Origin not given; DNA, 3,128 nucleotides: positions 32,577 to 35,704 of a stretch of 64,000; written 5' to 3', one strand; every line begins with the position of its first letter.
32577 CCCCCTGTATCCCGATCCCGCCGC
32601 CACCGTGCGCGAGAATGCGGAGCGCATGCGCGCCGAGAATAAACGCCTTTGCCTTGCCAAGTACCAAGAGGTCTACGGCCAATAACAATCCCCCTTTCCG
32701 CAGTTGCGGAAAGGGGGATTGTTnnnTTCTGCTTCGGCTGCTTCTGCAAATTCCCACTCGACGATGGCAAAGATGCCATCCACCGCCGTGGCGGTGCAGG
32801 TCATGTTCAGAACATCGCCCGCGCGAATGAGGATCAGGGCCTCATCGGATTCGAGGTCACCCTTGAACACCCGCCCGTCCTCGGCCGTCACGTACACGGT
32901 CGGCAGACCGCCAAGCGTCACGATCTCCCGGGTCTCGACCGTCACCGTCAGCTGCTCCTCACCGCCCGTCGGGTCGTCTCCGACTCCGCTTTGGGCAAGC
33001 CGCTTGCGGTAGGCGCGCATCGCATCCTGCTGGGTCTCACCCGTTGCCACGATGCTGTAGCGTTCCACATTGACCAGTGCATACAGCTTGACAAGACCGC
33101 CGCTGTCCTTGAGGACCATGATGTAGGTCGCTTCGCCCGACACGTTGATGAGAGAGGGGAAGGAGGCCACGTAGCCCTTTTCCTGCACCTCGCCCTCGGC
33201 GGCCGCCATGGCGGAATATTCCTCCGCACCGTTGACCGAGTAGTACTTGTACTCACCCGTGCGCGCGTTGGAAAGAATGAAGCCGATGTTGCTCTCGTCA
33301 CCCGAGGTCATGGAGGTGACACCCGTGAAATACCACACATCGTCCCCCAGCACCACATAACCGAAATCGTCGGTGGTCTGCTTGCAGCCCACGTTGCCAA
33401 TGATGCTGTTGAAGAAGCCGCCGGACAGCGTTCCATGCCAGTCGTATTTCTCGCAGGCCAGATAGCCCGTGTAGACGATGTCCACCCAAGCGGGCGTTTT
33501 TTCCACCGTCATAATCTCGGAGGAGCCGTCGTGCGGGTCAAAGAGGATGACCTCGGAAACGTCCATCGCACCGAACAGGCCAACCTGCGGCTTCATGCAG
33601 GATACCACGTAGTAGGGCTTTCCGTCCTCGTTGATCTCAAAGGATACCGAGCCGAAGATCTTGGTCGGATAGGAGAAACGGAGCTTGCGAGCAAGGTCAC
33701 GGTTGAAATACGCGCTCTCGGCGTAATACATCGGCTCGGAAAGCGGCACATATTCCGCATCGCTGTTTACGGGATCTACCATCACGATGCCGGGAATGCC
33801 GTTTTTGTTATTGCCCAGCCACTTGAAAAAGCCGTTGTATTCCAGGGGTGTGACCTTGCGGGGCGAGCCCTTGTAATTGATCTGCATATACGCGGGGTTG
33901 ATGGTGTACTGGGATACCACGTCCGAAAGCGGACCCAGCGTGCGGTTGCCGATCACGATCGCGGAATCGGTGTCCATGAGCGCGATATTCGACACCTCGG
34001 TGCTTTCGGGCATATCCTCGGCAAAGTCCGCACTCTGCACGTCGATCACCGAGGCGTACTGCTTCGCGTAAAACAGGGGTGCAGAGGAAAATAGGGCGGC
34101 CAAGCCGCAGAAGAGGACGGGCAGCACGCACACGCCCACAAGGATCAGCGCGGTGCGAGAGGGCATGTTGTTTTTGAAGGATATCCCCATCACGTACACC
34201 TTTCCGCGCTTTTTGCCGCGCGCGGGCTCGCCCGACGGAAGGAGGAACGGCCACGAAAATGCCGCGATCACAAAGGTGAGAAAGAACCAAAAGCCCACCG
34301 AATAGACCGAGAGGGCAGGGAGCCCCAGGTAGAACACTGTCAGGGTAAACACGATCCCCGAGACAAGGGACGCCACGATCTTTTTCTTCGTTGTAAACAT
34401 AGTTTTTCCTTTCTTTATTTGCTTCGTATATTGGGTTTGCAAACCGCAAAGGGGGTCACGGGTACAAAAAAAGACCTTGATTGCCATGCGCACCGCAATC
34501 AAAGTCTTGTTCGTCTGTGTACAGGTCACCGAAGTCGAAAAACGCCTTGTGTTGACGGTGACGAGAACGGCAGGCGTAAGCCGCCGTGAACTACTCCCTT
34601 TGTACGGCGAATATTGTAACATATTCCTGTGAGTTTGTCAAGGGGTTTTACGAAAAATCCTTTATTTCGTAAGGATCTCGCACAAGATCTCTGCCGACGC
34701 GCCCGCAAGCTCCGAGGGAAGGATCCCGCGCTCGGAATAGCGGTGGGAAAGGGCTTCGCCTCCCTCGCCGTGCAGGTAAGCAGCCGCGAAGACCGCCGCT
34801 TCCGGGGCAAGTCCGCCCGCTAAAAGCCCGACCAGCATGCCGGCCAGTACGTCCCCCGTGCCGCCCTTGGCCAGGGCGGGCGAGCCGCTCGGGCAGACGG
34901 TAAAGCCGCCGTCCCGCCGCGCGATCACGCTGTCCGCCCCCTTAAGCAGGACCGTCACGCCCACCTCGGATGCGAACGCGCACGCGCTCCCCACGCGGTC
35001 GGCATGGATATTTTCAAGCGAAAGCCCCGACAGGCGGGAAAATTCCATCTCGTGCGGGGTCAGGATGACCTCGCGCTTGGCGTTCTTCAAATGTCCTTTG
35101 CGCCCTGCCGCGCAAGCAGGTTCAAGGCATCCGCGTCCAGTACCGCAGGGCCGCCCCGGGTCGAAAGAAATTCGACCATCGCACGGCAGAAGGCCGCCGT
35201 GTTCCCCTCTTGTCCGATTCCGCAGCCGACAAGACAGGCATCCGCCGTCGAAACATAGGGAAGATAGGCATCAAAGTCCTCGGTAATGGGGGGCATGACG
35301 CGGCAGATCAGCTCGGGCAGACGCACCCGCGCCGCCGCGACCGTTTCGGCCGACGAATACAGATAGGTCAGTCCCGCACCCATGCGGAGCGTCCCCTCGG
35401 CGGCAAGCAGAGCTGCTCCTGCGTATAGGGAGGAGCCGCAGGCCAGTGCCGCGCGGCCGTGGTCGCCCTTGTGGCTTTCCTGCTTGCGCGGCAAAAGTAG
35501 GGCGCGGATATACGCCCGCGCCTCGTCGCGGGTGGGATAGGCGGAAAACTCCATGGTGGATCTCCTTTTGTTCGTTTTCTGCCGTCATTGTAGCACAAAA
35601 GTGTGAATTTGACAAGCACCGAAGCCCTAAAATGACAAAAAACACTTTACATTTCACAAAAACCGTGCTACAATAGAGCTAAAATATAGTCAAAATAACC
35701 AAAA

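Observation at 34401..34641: Candidate Mn2+ (yybP-ykoY) riboswitch with terminator/antiterminator in front of an uncharacterised 558-aa membrane protein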

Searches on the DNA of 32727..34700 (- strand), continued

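Call 108: search_with_rna_model(model_id=R2, sources=[window, L083, L087], filters=off, max_evalue=10, show_alignments=3)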
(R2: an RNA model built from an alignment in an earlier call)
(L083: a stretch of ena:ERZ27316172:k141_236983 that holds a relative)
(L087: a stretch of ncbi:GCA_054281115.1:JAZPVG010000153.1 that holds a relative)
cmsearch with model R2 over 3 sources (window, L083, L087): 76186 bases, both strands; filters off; matches with E-value up to 10: 29.
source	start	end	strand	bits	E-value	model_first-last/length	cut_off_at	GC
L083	1277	1388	+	30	2.1e-06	1-109/109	no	0.54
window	34495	34604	-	28.8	4.8e-06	1-109/109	no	0.52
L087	806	916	+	28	8.3e-06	1-109/109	no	0.56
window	59436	59515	+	15.7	0.034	1-109/109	no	0.66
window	15477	15574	-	14.1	0.098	1-109/109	no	0.48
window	45669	45754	+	11.2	0.69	1-109/109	no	0.45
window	53185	53231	+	10.4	1.2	1-109/109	no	0.57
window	62936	63011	+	10.2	1.4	1-109/109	no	0.66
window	35422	35517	+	10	1.6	1-109/109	no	0.68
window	47358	47382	-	9.7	1.9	1-109/109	no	0.68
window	38620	38719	+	9.7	2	1-109/109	no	0.58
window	61064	61149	+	9.3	2.6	1-109/109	no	0.72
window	16005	16102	+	9.2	2.8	1-109/109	no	0.56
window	53994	54028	-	9.2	2.8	1-109/109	no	0.43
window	6017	6050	-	9.1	2.9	1-109/109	no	0.53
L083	938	965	+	8.8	3.7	1-109/109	no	0.71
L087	6212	6237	-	8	6.2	1-109/109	no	0.65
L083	1112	1144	+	7.4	9.1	1-109/109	no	0.7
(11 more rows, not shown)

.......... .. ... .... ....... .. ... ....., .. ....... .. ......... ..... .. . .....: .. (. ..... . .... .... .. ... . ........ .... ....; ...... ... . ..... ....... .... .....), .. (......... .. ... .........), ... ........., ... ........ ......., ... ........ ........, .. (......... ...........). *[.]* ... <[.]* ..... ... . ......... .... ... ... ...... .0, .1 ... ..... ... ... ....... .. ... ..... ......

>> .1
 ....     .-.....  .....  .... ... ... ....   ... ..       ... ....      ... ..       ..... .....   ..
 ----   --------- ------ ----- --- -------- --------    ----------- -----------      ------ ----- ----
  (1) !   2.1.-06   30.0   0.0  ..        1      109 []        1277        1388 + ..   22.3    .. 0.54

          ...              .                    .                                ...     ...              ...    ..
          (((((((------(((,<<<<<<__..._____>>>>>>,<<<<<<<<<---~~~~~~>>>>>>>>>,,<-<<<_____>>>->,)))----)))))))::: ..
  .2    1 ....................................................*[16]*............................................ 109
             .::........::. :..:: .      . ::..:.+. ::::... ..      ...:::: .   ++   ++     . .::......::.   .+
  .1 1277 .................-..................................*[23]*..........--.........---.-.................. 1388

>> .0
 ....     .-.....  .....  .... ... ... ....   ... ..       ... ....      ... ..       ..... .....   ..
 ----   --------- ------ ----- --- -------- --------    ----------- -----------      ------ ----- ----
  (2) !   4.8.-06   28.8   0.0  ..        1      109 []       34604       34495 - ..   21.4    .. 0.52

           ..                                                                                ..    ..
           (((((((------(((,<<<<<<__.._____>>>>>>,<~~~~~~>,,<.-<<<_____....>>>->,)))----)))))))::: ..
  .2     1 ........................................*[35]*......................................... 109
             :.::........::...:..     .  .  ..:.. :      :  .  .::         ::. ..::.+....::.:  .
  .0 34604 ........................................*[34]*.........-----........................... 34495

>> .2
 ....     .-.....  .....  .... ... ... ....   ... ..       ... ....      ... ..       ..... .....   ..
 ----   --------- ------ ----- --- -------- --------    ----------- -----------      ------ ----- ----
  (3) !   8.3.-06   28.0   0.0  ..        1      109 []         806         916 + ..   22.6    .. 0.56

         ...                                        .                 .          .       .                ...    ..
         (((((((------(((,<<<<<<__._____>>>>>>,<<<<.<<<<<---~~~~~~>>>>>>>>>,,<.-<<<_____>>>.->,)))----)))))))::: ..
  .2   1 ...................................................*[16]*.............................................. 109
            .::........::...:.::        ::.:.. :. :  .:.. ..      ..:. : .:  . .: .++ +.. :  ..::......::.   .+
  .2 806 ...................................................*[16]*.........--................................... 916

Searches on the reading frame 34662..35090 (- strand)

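Call 11: search_protein_families(library=pfam, proteins=[window:34662-35090:-], max_evalue=0.01)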
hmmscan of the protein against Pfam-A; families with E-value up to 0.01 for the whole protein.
window:34662-35090:- (142 aa): 2 families
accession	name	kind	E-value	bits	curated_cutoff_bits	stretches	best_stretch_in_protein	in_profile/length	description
PF01256.23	Carb_kinase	-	2.3e-31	109.6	27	1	3-129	113-237/242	NAD(P)H-hydrate dehydratase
PF08543.17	Phos_pyr_kin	-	0.0081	16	27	0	7-105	120-227/246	Phosphomethylpyrimidine kinase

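Call 12: search_protein_families(library=ncbifam, proteins=[window:34662-35090:-], max_evalue=0.01)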
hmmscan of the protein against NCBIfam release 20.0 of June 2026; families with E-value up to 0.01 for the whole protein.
window:34662-35090:- (142 aa): 2 families
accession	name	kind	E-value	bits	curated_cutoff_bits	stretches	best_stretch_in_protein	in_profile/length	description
TIGR00196.1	yjeF_cterm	hypoth_equivalog_domain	4.1e-31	108.4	129.85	1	4-129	145-268/277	NAD(P)H-hydrate dehydratase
NF007856.0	PRK10565.1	equivalog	5.3e-23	81.4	703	1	5-129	367-491/510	bifunctional ADP-dependent NAD(P)H-hydrate dehydratase/NAD(P)H-hydrate epimerase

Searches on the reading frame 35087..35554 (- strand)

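Call 11: search_protein_families(library=pfam, proteins=[window:35087-35554:-], max_evalue=0.01)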
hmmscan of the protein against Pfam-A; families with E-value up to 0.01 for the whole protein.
window:35087-35554:- (155 aa): 1 family
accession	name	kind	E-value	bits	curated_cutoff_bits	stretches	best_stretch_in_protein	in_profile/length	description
PF01256.23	Carb_kinase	-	8.5e-19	68.4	27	1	37-150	3-108/242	NAD(P)H-hydrate dehydratase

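Call 12: search_protein_families(library=ncbifam, proteins=[window:35087-35554:-], max_evalue=0.01)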
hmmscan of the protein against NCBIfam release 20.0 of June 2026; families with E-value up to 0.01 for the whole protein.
window:35087-35554:- (155 aa): 2 families
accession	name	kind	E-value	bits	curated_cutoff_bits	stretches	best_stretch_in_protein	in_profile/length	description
TIGR00196.1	yjeF_cterm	hypoth_equivalog_domain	2.5e-26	92.6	129.85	1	18-150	10-141/277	NAD(P)H-hydrate dehydratase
NF007856.0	PRK10565.1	equivalog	2.5e-18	66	703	1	16-151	238-364/510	bifunctional ADP-dependent NAD(P)H-hydrate dehydratase/NAD(P)H-hydrate epimerase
